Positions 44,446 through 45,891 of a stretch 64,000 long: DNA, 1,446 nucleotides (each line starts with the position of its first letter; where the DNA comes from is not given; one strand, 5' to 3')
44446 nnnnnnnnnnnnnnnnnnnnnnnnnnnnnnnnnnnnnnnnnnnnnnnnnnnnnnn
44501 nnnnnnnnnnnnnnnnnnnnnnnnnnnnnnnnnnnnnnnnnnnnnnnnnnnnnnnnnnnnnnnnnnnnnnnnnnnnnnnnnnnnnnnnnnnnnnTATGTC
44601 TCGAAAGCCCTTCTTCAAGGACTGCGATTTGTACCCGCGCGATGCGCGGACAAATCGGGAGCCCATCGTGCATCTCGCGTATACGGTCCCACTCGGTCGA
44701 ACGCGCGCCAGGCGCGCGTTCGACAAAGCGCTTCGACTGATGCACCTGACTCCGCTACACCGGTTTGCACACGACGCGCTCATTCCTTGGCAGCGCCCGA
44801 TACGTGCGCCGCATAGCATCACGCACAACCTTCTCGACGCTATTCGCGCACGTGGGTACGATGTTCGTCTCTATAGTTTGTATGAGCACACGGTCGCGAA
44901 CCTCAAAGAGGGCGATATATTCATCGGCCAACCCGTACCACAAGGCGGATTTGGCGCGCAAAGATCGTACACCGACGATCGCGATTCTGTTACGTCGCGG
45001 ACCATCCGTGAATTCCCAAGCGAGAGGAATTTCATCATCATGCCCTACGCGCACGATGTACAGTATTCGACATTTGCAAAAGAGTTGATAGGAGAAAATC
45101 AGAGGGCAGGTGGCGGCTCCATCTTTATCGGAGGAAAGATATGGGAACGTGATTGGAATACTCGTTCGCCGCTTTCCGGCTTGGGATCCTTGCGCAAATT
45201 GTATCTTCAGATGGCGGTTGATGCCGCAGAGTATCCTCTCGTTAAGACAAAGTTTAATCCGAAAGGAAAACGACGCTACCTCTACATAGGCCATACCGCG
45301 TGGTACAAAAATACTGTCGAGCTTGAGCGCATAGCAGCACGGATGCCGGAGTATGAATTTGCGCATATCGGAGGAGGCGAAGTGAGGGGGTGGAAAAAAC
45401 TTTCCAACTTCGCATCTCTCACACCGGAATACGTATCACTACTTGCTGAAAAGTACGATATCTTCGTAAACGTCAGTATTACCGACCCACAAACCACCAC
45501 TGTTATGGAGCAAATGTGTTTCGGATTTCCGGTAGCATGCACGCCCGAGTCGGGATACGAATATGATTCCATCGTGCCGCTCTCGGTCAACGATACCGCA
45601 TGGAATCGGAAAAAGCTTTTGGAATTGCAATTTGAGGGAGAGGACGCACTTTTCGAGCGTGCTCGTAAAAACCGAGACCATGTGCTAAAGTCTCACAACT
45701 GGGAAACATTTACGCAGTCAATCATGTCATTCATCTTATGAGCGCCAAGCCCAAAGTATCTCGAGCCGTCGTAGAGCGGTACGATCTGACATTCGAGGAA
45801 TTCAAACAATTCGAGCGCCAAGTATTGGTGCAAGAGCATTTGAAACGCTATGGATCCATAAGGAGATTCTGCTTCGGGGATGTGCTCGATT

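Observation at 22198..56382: ~34-kb surface-glycan biosynthesis island with four unusual domain fusions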

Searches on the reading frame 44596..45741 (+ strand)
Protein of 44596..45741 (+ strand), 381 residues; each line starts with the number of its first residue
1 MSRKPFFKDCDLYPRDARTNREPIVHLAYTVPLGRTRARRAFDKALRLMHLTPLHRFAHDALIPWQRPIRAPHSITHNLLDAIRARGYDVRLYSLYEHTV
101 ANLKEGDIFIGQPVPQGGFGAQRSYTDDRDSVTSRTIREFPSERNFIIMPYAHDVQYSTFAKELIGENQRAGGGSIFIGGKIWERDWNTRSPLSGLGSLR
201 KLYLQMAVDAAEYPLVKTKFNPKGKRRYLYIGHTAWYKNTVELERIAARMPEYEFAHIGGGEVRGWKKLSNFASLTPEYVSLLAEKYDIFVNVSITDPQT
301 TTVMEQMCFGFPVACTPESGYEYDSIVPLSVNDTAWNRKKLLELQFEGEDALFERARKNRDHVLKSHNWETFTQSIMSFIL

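Call 4: search_protein_families(library=pfam, proteins=[window:44596-45741:+], max_evalue=0.01)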
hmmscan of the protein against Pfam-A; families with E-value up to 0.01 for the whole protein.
window:44596-45741:+ (381 aa): 0 families

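Call 26: search_protein_families(library=ncbifam, proteins=[window:44596-45741:+], max_evalue=0.00001)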
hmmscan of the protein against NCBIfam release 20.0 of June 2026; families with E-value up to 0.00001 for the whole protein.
window:44596-45741:+ (381 aa): 0 families

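Call 53: search_protein_families(library=pfam, proteins=[window:44596-45741:+], max_evalue=0.1)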
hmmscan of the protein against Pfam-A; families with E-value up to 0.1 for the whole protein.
window:44596-45741:+ (381 aa): 3 families
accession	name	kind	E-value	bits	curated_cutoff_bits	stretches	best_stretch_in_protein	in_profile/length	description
PF13692.12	Glyco_trans_1_4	-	0.019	15.7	27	1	244-320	25-110/142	Glycosyl transferases group 1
PF13524.12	Glyco_trans_1_2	-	0.041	14.3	25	0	244-377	7-143/144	Glycosyl transferase-like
PF00534.26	Glycos_transf_1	-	0.054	13.5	26.4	0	276-321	82-127/172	Glycosyl transferases group 1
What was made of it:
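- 44596..45741 (+): Soluble protein of uncertain family. Possibly a divergent GT-B glycosyltransferase. Only sub-threshold GT4 hits, E 0.02-0.05 (call 53).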
